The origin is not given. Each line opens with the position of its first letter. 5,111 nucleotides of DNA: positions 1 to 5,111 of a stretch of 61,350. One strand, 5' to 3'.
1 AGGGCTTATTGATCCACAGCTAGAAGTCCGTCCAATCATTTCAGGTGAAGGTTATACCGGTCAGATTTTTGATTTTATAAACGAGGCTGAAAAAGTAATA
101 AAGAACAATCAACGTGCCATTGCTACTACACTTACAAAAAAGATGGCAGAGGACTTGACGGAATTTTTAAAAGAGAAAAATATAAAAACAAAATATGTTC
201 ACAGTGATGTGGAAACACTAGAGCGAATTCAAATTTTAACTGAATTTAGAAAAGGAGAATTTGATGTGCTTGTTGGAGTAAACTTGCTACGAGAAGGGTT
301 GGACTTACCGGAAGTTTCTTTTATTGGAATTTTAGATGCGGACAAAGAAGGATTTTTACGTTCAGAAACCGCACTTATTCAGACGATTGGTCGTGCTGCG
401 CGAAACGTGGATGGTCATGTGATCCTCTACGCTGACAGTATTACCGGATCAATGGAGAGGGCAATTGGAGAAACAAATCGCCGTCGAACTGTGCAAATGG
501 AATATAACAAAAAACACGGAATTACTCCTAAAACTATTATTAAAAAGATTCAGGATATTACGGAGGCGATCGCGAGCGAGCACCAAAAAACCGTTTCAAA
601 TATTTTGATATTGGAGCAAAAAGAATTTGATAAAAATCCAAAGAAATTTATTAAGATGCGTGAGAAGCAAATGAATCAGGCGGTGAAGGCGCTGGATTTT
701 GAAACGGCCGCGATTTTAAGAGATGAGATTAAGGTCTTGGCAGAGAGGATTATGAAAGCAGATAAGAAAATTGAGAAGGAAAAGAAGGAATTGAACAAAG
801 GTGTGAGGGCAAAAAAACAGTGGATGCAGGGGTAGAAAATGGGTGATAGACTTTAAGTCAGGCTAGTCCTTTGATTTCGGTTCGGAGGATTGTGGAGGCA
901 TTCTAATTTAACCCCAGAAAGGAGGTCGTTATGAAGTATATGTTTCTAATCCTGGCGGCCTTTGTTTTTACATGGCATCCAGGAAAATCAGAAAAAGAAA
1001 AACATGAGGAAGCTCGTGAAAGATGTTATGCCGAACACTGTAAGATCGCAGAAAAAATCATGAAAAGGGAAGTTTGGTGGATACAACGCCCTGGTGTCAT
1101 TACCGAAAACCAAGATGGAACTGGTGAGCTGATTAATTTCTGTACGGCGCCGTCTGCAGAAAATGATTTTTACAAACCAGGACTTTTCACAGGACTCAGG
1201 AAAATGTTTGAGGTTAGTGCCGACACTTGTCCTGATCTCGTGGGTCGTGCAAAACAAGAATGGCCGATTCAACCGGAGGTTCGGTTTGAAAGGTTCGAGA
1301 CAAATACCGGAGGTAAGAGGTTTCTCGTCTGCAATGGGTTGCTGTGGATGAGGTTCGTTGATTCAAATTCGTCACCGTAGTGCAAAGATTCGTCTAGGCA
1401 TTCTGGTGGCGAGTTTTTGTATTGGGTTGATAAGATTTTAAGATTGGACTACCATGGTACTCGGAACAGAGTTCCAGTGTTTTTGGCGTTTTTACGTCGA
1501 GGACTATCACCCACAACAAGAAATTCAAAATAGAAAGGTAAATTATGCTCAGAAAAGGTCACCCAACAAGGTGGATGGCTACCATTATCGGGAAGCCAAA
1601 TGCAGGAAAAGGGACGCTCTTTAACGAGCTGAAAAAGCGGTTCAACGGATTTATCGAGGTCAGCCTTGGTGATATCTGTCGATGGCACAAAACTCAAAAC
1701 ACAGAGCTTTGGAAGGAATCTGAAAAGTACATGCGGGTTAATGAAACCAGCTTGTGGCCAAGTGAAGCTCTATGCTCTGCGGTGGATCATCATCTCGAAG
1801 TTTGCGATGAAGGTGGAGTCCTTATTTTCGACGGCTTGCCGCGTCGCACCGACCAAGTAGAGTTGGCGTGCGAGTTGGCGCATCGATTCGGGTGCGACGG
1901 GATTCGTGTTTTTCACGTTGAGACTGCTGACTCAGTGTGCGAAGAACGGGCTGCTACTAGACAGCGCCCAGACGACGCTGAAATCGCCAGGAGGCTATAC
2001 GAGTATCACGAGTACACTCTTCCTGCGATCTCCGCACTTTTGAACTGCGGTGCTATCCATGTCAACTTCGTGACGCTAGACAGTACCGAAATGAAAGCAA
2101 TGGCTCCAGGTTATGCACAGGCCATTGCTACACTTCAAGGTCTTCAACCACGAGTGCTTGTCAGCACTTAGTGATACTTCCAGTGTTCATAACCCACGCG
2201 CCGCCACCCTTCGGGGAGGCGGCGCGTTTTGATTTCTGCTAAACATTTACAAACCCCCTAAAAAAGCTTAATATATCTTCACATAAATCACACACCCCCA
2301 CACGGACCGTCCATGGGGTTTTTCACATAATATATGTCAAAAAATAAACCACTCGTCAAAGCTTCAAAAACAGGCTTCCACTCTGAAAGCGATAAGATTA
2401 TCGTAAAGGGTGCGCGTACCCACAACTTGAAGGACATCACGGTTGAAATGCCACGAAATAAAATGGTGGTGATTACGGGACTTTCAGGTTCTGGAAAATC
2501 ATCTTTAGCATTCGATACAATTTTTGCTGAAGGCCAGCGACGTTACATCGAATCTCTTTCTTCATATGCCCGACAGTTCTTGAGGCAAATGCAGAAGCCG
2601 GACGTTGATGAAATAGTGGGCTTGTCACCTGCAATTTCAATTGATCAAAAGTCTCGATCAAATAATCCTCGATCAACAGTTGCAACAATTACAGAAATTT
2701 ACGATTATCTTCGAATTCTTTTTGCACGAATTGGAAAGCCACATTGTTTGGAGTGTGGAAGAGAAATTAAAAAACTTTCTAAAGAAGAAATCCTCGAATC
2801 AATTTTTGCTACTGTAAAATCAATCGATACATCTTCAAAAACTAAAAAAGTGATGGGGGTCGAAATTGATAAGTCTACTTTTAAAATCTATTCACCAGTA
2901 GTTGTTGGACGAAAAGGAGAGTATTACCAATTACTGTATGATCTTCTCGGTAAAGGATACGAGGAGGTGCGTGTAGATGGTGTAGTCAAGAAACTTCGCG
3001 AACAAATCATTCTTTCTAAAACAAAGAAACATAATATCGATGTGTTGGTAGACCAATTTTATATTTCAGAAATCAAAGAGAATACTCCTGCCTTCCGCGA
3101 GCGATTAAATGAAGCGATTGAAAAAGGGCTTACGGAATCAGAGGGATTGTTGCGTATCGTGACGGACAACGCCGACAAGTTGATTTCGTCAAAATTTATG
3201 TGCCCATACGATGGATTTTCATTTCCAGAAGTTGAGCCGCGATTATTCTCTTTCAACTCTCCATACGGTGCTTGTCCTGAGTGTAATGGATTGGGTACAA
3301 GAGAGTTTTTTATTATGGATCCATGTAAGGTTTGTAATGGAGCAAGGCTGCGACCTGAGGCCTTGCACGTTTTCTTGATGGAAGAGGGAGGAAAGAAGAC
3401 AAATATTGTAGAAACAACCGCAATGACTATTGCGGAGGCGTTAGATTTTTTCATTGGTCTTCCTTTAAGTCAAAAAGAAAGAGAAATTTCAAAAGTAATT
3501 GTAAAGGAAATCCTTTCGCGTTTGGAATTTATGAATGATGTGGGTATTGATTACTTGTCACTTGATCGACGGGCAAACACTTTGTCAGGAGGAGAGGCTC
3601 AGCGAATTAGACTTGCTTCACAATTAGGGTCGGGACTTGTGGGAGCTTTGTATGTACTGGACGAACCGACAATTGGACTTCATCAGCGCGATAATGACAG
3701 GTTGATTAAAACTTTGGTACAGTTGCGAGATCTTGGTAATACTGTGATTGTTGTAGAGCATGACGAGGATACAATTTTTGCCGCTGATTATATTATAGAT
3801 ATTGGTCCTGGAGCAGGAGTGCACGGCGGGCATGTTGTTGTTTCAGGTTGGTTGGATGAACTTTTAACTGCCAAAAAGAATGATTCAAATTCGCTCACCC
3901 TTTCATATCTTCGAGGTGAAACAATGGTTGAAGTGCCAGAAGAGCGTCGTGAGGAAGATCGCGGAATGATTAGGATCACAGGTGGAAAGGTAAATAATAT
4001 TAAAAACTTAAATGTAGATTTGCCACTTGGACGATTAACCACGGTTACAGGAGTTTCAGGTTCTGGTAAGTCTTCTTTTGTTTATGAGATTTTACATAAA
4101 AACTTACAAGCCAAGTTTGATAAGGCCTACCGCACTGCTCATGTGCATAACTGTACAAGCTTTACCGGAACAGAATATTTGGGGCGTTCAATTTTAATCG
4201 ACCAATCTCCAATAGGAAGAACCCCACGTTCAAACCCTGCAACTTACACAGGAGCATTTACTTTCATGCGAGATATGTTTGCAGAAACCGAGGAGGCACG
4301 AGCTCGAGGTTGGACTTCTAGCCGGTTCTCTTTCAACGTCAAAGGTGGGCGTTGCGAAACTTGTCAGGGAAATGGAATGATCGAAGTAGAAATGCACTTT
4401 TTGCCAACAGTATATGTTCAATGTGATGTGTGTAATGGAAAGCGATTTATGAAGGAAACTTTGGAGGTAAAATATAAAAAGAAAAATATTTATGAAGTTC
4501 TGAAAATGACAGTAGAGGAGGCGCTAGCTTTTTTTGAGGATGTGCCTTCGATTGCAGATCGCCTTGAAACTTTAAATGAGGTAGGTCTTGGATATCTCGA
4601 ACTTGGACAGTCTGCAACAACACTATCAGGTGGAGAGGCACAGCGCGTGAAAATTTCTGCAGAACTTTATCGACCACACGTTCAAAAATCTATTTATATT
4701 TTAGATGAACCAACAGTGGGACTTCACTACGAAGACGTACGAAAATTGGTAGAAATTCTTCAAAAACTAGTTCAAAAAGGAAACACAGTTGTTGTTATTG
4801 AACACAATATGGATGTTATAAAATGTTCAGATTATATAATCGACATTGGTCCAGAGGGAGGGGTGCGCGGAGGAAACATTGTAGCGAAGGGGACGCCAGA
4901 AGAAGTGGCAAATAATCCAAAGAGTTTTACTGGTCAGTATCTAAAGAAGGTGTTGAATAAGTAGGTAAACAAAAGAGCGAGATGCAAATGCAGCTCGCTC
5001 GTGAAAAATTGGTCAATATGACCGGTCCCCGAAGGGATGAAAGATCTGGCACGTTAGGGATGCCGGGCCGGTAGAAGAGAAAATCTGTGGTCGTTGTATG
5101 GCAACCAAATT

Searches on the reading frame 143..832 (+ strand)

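Call 12: search_protein_families(library=pfam, proteins=[window:143-832:+])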
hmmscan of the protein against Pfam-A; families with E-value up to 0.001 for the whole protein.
window:143-832:+ (230 aa): 3 families
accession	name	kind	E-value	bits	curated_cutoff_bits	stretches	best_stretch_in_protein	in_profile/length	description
PF12344.14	UvrB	-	3.5e-24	84.8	27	1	95-136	1-42/43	Ultra-violet resistance protein B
PF00271.37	Helicase_C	-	5.7e-18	65.6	23.5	1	4-88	30-109/110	Helicase conserved C-terminal domain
PF02151.25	UVR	-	2.8e-08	33.7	21.5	1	174-199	8-33/36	UvrB/uvrC motif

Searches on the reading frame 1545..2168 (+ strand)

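Call 12: search_protein_families(library=pfam, proteins=[window:1545-2168:+])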
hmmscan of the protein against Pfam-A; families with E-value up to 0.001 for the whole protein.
window:1545-2168:+ (208 aa): 5 families
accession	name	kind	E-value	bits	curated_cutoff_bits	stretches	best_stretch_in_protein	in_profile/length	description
PF00406.28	ADK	-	1.6e-16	61.2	26.8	1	14-163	1-144/151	Adenylate kinase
PF13207.12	AAA_17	-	1.5e-09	38.7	27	1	16-146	2-132/136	AAA domain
PF13238.12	AAA_18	-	1.2e-06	29.5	29.4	1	14-143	3-115/128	AAA domain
PF13671.12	AAA_33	-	0.00059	20.6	27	0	14-145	4-124/143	AAA domain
PF01926.29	MMR_HSR1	-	0.00092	19.7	21.9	0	13-32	3-22/113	50S ribosome-binding GTPase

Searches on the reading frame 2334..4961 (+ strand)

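Call 12: search_protein_families(library=pfam, proteins=[window:2334-4961:+])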
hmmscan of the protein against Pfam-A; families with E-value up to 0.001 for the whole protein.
window:2334-4961:+ (876 aa): 14 families
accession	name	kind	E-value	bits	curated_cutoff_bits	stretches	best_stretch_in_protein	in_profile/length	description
PF00005.33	ABC_tran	-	4.9e-21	76.2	25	1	725-794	74-136/137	ABC transporter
PF17760.6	UvrA_inter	-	3e-20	72.5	23.3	1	179-277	15-107/109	UvrA interaction domain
PF02463.25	SMC_N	-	6e-12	45.9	40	0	21-69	4-51/220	RecF/RecN/SMC N terminal domain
PF13304.12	AAA_21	-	6.5e-09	36.7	27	0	770-821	243-295/304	AAA domain, putative AbiEii toxin, Type IV TA system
PF20703.3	nSTAND1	-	1.1e-07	32.3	27.1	0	28-60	19-51/379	Novel STAND NTPase 1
PF13191.12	AAA_16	-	2.1e-07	32.1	32.6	0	38-85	20-72/167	AAA ATPase domain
PF00684.25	DnaJ_CXXCXGXG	-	2.2e-07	31.5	32.7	0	673-704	17-51/65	DnaJ central domain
PF13555.12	AAA_29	-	3.1e-07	30.5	27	0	35-58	15-38/61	P-loop containing region of AAA domain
PF20720.3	nSTAND3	-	2.5e-05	24.5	27.2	0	29-62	4-37/155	Novel STAND NTPase 3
PF03193.22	RsgA_GTPase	-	2.8e-05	24.4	30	0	24-59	89-123/174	RsgA GTPase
PF13476.12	AAA_23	-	0.00015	22.9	27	0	21-58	1-35/201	AAA domain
PF13401.12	AAA_22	-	0.0003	21.5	27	0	567-610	6-44/130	AAA domain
PF05729.18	NACHT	-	0.00066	20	26.7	0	568-614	2-49/167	NACHT domain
PF13175.12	AAA_15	-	0.00085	19.5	32.1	0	782-822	326-366/374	AAA ATPase domain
